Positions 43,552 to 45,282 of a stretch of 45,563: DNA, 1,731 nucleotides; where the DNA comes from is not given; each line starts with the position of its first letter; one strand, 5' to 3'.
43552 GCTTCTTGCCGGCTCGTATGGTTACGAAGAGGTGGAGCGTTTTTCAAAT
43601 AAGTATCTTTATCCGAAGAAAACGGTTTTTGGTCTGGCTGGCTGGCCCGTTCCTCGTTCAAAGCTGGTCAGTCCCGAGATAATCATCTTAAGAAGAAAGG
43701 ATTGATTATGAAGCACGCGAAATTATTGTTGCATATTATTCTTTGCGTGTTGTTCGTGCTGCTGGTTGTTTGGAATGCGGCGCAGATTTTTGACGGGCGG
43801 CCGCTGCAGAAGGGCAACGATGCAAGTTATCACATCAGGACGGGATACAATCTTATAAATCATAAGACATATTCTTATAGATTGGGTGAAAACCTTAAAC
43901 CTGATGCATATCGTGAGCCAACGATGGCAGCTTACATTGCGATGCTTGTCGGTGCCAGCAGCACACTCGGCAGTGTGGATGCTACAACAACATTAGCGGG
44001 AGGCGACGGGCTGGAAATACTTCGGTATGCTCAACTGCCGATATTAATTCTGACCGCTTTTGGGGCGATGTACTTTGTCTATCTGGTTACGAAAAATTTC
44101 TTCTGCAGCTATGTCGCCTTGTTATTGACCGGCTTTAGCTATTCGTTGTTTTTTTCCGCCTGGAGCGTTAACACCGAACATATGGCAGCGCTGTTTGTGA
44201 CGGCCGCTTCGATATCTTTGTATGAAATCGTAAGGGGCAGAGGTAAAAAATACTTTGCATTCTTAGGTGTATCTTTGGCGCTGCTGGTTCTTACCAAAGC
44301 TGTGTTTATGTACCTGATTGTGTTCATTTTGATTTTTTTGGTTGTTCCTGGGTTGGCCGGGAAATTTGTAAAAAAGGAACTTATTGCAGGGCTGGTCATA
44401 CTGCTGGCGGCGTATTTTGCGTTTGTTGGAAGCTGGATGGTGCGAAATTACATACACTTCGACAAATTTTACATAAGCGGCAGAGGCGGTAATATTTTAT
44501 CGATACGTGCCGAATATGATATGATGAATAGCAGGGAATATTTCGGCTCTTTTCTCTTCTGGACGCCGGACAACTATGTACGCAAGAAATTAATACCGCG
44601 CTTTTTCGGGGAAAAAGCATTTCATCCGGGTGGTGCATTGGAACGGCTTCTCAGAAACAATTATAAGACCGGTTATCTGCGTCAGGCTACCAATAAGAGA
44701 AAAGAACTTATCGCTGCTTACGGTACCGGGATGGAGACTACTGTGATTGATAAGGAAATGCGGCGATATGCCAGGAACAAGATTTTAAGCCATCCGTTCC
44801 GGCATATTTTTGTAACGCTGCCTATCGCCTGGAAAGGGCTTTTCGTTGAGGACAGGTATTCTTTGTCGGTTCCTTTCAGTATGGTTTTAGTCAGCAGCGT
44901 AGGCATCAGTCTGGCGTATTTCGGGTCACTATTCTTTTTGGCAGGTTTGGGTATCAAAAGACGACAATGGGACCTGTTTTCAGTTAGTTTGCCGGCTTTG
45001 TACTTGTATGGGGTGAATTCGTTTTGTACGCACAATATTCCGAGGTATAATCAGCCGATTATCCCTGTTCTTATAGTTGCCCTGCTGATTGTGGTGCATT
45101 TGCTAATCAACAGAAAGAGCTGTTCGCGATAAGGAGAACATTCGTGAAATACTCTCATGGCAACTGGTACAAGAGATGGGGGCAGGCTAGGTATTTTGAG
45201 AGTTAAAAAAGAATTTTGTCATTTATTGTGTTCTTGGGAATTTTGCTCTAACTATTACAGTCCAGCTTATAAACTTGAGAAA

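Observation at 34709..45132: Tightly packed 7-gene operon: candidate polyprenyl-phosphate-sugar dependent periplasmic glycosylation/methylation system with four GT-C enzymes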

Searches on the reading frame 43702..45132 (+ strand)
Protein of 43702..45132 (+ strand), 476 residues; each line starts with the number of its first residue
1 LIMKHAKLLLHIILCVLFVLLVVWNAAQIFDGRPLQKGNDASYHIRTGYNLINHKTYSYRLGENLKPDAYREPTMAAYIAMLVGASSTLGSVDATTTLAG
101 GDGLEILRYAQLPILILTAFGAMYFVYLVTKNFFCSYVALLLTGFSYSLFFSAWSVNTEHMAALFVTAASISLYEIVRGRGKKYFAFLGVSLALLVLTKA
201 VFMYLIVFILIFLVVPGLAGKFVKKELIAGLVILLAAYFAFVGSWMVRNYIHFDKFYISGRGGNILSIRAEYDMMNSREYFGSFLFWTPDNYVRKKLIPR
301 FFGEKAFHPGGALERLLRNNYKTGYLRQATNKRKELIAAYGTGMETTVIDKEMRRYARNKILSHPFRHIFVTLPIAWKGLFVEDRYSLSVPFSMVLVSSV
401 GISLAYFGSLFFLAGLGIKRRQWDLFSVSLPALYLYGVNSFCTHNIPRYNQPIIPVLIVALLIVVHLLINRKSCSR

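Call 5: search_protein_families(library=pfam, proteins=[window:43702-45132:+], max_evalue=0.01)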
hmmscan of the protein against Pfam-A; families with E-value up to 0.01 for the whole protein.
window:43702-45132:+ (476 aa): 1 family
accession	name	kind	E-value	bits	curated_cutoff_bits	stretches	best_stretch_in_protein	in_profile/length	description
PF13231.12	PMT_2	-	1.3e-05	25.9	26.1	1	117-245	30-160/160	Dolichyl-phosphate-mannose-protein mannosyltransferase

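Call 6: search_protein_families(library=ncbifam, proteins=[window:43702-45132:+], max_evalue=0.01)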
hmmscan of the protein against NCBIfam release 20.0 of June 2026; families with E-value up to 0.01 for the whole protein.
window:43702-45132:+ (476 aa): 0 families

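Call 20: search_solved_structures(query=window:43708-45132:+, max_evalue=1)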
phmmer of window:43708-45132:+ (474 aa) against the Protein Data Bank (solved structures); distinct sequences matched with E-value up to 1: 3.
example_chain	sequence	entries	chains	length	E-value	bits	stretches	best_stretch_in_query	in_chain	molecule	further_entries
4b41_A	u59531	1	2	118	0.14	14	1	311-355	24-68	ANTIBODY G7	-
8xld_B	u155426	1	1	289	0.27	13.1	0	314-347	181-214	Nanobody(Staygold-S2G10)-Nanobody(Staygold-S4F1)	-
4lgr_B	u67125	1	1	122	0.78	11.6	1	315-355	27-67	Camelid nanobody (VHH3)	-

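Call 25: search_protein_families(library=pfam, proteins=[window:43708-45132:+], max_evalue=10)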
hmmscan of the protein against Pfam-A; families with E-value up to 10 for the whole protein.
window:43708-45132:+ (474 aa): 1 family
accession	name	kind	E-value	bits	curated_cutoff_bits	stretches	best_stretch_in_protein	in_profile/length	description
PF13231.12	PMT_2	-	1.3e-05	25.9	26.1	1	115-243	30-160/160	Dolichyl-phosphate-mannose-protein mannosyltransferase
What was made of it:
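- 43708..45132 (+): GTC7: a divergent PMT_2-like GT-C membrane protein (474 aa). PF13231 25.9 bits against a gathering score of 26.1 (call 25).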

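Call 60: search_protein_representatives(protein=window:43708-45132:+)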
Query: 474 residues. Proteins with E-value up to 0.001 (for the whole library): 1022; up to 1e-10: 630; up to 1e-30: 110. The best 150 are listed.
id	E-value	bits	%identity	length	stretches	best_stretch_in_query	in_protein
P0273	1.1e-113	396.8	44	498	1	6-470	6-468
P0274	7.4e-100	351.3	41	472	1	7-471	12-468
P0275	4.3e-97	342.2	39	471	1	5-471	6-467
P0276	1.8e-92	326.9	37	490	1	2-471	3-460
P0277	2.8e-89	316.4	39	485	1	16-465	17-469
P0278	2.9e-89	316.4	36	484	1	3-471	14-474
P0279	2.0e-82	293.8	36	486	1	7-470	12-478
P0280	1.6e-81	290.8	34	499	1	6-470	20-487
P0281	1.7e-81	290.8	36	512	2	6-293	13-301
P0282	6.6e-81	288.8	36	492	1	6-469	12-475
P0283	7.4e-81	288.6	39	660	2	102-467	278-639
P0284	2.8e-77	276.9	38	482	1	27-469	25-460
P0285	9.5e-77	275.1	34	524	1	15-465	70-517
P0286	6.6e-73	262.4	36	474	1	18-469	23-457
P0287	2.1e-70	254.2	37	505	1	7-470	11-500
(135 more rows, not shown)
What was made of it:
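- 43708..45132 (+): The family has 1022 clusters at 50% identity (call 60).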

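Call 62: search_protein_families(library=pfam, alignment_id=A5, max_evalue=0.001)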
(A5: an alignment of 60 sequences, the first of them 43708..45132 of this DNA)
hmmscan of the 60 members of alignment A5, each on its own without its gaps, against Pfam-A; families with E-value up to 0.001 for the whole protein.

A. member 1, window:43708-45132:+ (474 aa): 1 family
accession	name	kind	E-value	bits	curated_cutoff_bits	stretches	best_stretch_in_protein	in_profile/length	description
PF13231.12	PMT_2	-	1.3e-05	25.9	26.1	1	115-243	30-160/160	Dolichyl-phosphate-mannose-protein mannosyltransferase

B. families by the number of members that match (of 60 scanned): 4 families
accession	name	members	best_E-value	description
PF13231.12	PMT_2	16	4.9e-07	Dolichyl-phosphate-mannose-protein mannosyltransferase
PF02366.24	PMT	8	3.7e-08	Dolichyl-phosphate-mannose-protein mannosyltransferase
PF02516.20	STT3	1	1.6e-05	Oligosaccharyl transferase STT3, N-terminal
PF19529.4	DUF6057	1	0.00075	Family of unknown function (DUF6057)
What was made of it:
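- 43708..45132 (+): Of 60 members scanned, the only Pfam families hit apart from one weak DUF6057 match were GT-C families: PMT_2 in 16, PMT in 8, STT3 in 1 (call 62).
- On Three-component extracytoplasmic glycosylation system (Gtr/Csb type): GTC6 passes the PMT_2 gathering score, and the GTC7 family hits only GT-C Pfam families apart from one weak DUF6057 match (calls 25, 62).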

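Call 63: search_solved_structures(query=A5, max_evalue=1)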
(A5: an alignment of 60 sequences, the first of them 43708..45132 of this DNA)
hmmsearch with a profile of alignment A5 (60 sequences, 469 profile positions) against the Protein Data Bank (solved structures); distinct sequences matched with E-value up to 1: 1.
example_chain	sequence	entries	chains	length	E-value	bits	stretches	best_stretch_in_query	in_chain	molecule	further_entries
9h9e_B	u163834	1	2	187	0.25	12.9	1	392-451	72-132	Novel acetylcholine receptor chaperone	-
